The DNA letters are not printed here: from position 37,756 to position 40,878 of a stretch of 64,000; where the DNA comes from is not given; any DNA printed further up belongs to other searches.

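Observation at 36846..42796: Five-gene chaperone-usher-like fimbrial operon built on DUF4402-type subunits: candidate undescribed pilus class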

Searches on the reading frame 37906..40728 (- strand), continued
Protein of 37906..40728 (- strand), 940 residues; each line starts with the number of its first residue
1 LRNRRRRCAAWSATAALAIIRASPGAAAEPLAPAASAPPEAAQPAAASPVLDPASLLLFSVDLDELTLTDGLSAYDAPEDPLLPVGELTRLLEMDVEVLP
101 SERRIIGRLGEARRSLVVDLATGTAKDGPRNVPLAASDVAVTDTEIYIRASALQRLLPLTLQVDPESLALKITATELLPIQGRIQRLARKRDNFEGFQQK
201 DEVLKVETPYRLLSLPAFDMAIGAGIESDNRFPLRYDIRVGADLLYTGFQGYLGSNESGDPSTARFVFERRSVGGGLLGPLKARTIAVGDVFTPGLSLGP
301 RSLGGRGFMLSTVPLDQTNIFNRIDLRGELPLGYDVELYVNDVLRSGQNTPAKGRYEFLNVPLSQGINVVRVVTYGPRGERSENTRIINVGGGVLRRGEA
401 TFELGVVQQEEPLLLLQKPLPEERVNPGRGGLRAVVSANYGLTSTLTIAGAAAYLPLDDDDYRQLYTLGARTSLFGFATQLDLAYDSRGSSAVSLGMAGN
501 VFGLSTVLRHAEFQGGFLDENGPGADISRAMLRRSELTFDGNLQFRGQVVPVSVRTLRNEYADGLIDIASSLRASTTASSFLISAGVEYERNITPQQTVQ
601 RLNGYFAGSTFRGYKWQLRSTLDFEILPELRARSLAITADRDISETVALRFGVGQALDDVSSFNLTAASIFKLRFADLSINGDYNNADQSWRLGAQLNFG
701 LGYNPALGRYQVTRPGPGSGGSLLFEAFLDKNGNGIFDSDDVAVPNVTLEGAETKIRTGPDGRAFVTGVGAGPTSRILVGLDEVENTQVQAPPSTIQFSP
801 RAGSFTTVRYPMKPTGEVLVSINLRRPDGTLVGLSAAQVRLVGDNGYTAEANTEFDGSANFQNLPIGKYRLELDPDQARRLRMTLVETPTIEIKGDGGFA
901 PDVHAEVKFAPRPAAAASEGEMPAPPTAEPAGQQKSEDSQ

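Call 79: search_protein_families(library=pfam, max_evalue=0.01, proteins=[P0409, P0411, P0416, P0448, P0382, P0445, P0472])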
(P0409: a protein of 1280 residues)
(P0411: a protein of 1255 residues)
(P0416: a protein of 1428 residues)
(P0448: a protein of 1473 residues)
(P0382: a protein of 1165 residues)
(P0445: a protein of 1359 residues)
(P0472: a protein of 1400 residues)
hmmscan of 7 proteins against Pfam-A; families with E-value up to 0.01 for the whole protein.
P0409 (1280 aa): 3 families
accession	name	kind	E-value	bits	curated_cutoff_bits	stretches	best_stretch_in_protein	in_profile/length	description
PF17210.9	SdrD_B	-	3.9e-10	40.4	29.7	1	1200-1245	20-65/112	SdrD B-like domain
PF13620.12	CarboxypepD_reg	-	8e-06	26.5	32.3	1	1200-1245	10-55/82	Carboxypeptidase regulatory-like domain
PF17802.7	SpaA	-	0.00014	22.4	23.1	1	1201-1243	13-57/91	Prealbumin-like fold domain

P0411 (1255 aa): 2 families
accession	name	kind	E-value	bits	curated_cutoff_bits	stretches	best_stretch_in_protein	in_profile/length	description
PF17210.9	SdrD_B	-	2.9e-08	34.3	29.7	1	1171-1218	19-66/112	SdrD B-like domain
PF13620.12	CarboxypepD_reg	-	0.00012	22.7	32.3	0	1174-1217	12-55/82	Carboxypeptidase regulatory-like domain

P0416 (1428 aa): 3 families
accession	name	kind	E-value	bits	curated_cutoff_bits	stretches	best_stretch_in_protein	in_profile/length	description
PF17210.9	SdrD_B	-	3.4e-06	27.7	29.7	1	1339-1387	18-66/112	SdrD B-like domain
PF13620.12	CarboxypepD_reg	-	0.00031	21.5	32.3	1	1340-1383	9-52/82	Carboxypeptidase regulatory-like domain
PF17802.7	SpaA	-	0.0013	19.2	23.1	1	1342-1383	13-56/91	Prealbumin-like fold domain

P0448 (1473 aa): 3 families
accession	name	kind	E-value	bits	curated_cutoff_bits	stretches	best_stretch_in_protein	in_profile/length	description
PF17210.9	SdrD_B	-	1.3e-08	35.5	29.7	1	1391-1439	19-67/112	SdrD B-like domain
PF13620.12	CarboxypepD_reg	-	7.6e-08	33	32.3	1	1383-1439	2-57/82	Carboxypeptidase regulatory-like domain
PF17802.7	SpaA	-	0.00038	21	23.1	1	1391-1434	11-56/91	Prealbumin-like fold domain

P0382 (1165 aa): 1 family
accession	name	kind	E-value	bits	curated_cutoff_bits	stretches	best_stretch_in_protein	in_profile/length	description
PF17210.9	SdrD_B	-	7.1e-05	23.4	29.7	0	837-880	22-65/112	SdrD B-like domain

P0445 (1359 aa): 8 families
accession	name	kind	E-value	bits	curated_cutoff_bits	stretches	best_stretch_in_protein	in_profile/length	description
PF13620.12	CarboxypepD_reg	-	1.2e-10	42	32.3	1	811-871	2-59/82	Carboxypeptidase regulatory-like domain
PF17210.9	SdrD_B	-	2.7e-09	37.7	29.7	1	823-868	21-66/112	SdrD B-like domain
PF05036.18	SPOR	-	9.9e-08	32.6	21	1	978-1057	2-73/76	SPOR domain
PF01476.26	LysM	-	1.1e-06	28.8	20.9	1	1310-1356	3-43/43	LysM domain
PF17936.7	Big_6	-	7e-05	23.4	27.6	1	1227-1285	15-73/83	Bacterial Ig domain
PF19077.6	Big_13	-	0.0022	18.9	27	0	1217-1285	21-90/102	Bacterial Ig-like domain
PF17802.7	SpaA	-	0.0071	16.9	23.1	0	821-865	11-57/91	Prealbumin-like fold domain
PF00577.26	Usher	-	0.0073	15.6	27.1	0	737-803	487-549/549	Outer membrane usher protein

P0472 (1400 aa): 4 families
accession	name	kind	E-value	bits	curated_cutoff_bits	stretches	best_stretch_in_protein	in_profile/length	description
PF08479.16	POTRA_2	-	1.7e-21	76.3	24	1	897-972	1-76/76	POTRA domain, ShlB-type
PF03865.19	ShlB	-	3.3e-12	47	22.7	1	1053-1344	21-311/311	Haemolysin secretion/activation protein ShlB/FhaC/HecB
PF17210.9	SdrD_B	-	8.4e-09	36.1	29.7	1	689-726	6-48/112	SdrD B-like domain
PF11974.14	bMG3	-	0.00054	20.3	34.9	0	772-826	2-58/103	Bacterial alpha-2-macroglobulin MG3 domain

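Call 81: list_cluster_members(proteins=[P0409, P0416, P0445, P0440, P0460, P0479, P0489, P0498, P0507, P0423])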
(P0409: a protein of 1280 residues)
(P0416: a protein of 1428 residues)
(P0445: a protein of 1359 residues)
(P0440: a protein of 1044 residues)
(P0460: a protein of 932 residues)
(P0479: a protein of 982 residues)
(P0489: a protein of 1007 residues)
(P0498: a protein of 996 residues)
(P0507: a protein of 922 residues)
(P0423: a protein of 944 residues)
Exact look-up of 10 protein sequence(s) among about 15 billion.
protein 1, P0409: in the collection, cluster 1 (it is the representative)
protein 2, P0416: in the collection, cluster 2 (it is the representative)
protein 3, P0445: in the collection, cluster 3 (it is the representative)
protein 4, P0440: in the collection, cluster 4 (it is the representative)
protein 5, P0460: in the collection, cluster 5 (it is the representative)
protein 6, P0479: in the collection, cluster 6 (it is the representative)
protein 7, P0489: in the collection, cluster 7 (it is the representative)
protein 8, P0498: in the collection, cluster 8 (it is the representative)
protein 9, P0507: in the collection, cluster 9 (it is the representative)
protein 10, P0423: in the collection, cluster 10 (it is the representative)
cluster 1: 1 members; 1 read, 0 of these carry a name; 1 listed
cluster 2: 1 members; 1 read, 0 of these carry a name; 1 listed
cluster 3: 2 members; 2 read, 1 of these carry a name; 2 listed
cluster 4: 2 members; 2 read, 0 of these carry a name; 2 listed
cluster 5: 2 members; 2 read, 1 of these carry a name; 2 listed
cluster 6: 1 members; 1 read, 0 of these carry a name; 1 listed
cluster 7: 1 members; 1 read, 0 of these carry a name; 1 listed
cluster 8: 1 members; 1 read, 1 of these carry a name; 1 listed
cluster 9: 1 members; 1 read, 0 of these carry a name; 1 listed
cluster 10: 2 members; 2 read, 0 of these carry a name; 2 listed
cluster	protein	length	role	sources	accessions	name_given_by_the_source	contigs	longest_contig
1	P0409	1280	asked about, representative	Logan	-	-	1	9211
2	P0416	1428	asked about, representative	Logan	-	-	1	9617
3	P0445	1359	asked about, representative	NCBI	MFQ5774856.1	MAG: SPOR domain-containing protein [Kiloniellaceae bacterium]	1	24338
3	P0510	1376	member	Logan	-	-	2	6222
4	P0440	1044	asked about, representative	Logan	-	-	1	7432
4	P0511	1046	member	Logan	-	-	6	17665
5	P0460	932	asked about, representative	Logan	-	-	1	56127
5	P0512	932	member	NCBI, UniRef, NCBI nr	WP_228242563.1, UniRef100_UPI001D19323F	carboxypeptidase-like regulatory domain-containing protein [Porphyrobacter sp. GA68] | carboxypeptidase-like regulatory domain-containing protein n=1 Tax=Porphyrobacter sp. ...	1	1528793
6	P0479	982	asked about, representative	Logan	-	-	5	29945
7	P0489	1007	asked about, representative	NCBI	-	-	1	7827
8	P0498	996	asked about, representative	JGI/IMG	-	hypothetical protein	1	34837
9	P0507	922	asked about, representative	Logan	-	-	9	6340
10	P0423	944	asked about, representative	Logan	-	-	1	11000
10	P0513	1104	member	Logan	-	-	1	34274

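Call 82: search_dna_similar(query=window:37906-40728:-, collection=plasmids, mode=protein, max_evalue=0.00001, max_rows=30)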
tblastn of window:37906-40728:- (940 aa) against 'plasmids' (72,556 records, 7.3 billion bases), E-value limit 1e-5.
Records with a match: 7; places in all: 7; records where one place covers at least 80% of the query: 3.
Best place of each record, by identity: <60% 7.
By first word of the organism name: Novosphingobium 2; Polaromonas 2; Pseudoalteromonas 2; Sphingopyxis 1.
By predicted mobility (MOB-suite, as given by PLSDB): conjugative 4; non-mobilizable 3.
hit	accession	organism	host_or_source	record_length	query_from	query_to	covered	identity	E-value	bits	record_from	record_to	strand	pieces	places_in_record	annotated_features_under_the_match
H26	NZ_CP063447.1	Novosphingobium sp. ES2-1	mixed culture,activated sludge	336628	52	910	91%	41.2%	3e-173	566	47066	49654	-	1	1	hypothetical protein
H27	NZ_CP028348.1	Novosphingobium sp. THN1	cell culture,surface water of Lake Taihu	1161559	57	895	89%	30.5%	2e-80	293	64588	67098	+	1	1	record has no annotation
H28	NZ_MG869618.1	Polaromonas sp. E5S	Ecology Glacier, King George Island, ...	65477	55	910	91%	25.5%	6e-50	200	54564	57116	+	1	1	carboxypeptidase-like regulatory domain-containing protein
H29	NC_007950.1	Polaromonas sp. JS666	-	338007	58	899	65%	26.7%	5e-28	188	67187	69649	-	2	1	carboxypeptidase-like regulatory domain-containing protein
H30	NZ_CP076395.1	Sphingopyxis indica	Single cell,HCH dumpsite soil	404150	57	883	58%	28.8%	4e-23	177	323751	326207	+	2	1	carboxypeptidase regulatory-like domain-containing protein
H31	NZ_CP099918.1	Pseudoalteromonas xiamenensis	Anadara tuberculosa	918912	56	392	36%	27.6%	6e-16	91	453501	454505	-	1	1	carboxypeptidase regulatory-like domain-containing protein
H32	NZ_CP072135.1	Pseudoalteromonas xiamenensis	mangrove sediment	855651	56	392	36%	26.8%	4e-14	85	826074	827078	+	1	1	hypothetical protein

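Call 83: get_annotated_region(hit=H28, flank=5000)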
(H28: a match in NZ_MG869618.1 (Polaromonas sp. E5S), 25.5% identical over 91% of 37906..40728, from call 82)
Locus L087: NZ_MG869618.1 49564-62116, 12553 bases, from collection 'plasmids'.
description: Polaromonas sp. E5S plasmid pE5SP1, complete sequence
organism: Polaromonas sp. E5S (NCBI taxid 1840267)
taxonomy: Bacteria; Pseudomonadota; Betaproteobacteria; Burkholderiales; Comamonadaceae; Polaromonas; Polaromonas sp. E5S
host: -; source: Ecology Glacier, King George Island, Antarctica, cryoconite; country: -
typing (MOB-suite, as given by PLSDB): non-mobilizable
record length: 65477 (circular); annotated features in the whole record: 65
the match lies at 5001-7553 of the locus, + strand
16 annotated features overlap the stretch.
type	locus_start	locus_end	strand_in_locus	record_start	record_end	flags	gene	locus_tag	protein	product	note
CDS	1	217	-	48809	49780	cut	-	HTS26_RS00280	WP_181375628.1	hypothetical protein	-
CDS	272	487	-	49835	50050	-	-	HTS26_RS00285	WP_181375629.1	hypothetical protein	-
CDS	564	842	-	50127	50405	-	-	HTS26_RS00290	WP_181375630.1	BrnA antitoxin family protein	-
CDS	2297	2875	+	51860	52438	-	-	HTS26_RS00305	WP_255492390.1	DUF4402 domain-containing protein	-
CDS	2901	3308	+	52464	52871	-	-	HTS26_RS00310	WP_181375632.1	hypothetical protein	-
CDS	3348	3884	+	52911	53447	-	-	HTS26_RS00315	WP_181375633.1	DUF4402 domain-containing protein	-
CDS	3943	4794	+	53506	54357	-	-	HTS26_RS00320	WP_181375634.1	molecular chaperone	-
CDS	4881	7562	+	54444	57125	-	-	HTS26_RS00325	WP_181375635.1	carboxypeptidase-like regulatory domain-containing protein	-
CDS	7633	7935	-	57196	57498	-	-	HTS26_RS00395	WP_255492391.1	SDR family oxidoreductase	-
CDS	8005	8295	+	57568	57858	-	-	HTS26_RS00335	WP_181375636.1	transposase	-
CDS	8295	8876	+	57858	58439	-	-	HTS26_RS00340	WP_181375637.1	TonB-dependent receptor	-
CDS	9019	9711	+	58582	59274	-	-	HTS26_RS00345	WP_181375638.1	IS6 family transposase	-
CDS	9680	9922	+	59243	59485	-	-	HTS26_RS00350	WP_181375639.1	hypothetical protein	-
CDS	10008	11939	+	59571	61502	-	-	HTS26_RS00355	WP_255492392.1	tyrosine-type recombinase/integrase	GO:0015074 - DNA integration [Evidence IEA]; GO:0006310 - DNA recombination [Evidence IEA]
CDS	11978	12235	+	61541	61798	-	-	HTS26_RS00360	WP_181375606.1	Arc family DNA-binding protein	-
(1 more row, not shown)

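Call 84: get_annotated_region(hit=H31, flank=6000)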
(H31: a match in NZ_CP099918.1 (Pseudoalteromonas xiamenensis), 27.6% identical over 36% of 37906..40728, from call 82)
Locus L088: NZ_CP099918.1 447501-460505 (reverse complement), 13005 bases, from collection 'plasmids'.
description: Pseudoalteromonas xiamenensis strain PSDB plasmid unnamed
organism: Pseudoalteromonas xiamenensis (NCBI taxid 882626)
taxonomy: Bacteria; Pseudomonadota; Gammaproteobacteria; Alteromonadales; Pseudoalteromonadaceae; Pseudoalteromonas; Pseudoalteromonas xiamenensis
host: -; source: Anadara tuberculosa; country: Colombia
typing (MOB-suite, as given by PLSDB): non-mobilizable
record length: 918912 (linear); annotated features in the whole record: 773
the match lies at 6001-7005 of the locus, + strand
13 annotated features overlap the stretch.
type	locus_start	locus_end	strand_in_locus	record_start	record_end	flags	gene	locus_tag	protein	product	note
CDS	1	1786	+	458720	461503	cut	-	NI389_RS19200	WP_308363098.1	TonB-dependent receptor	GO:0006810 - transport [Evidence IEA]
CDS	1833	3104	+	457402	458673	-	-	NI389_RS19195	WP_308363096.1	metallophosphoesterase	-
CDS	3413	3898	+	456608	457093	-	-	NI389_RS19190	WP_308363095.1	SPOR domain-containing protein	-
CDS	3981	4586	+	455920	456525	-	-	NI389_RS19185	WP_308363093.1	DUF4402 domain-containing protein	-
CDS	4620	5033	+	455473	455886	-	-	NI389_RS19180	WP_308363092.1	DUF4402 domain-containing protein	-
CDS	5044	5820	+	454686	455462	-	-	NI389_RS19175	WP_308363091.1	hypothetical protein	-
CDS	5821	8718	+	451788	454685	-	-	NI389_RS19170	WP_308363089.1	carboxypeptidase regulatory-like domain-containing protein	-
CDS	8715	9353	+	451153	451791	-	-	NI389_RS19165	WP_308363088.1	SPOR domain-containing protein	-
CDS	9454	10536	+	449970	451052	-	-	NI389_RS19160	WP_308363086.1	tetratricopeptide repeat protein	-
CDS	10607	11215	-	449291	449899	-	-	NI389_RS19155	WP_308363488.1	glutathione S-transferase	-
CDS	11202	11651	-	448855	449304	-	-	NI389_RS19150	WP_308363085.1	VOC family protein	-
CDS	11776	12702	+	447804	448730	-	-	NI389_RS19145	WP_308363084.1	LysR family transcriptional regulator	-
CDS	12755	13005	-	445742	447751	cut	-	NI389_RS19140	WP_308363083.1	bifunctional 2',3'-cyclic-nucleotide 2'-phosphodiesterase/3'-nucleotidase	GO:0009166 - nucleotide catabolic process [Evidence IEA]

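Call 85: get_annotated_region(hit=H26, flank=5000)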
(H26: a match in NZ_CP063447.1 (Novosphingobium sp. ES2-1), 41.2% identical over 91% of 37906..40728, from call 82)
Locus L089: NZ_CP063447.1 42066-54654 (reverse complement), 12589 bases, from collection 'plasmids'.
description: Novosphingobium sp. ES2-1 plasmid p2, complete sequence
organism: Novosphingobium sp. ES2-1 (NCBI taxid 2780074)
taxonomy: Bacteria; Pseudomonadota; Alphaproteobacteria; Sphingomonadales; Sphingomonadaceae; Novosphingobium; Novosphingobium sp. ES2-1
host: -; source: mixed culture,activated sludge; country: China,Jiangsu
typing (MOB-suite, as given by PLSDB): conjugative; relaxase MOBF; mating-pair formation MPF_F
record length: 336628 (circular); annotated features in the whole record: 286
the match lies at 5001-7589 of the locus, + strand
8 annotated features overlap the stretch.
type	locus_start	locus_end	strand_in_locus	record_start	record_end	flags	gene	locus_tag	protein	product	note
CDS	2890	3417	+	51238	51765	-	-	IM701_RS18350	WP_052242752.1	DUF4402 domain-containing protein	-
CDS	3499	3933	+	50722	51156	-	-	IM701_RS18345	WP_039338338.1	hypothetical protein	-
CDS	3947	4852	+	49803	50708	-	-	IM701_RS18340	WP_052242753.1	molecular chaperone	-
CDS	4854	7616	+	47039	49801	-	-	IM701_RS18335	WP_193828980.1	hypothetical protein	-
CDS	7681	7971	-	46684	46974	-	-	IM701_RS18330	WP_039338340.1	hypothetical protein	-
CDS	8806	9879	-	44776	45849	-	-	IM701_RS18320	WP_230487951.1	GGDEF domain-containing protein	-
CDS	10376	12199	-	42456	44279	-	glmS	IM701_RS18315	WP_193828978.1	glutamine--fructose-6-phosphate transaminase (isomerizing)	GO:0006040 - amino sugar metabolic process [Evidence IEA]; GO:0009252 - peptidoglycan biosynthetic process [Evidence ...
CDS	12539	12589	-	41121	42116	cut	-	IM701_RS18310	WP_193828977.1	M48 family metallopeptidase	-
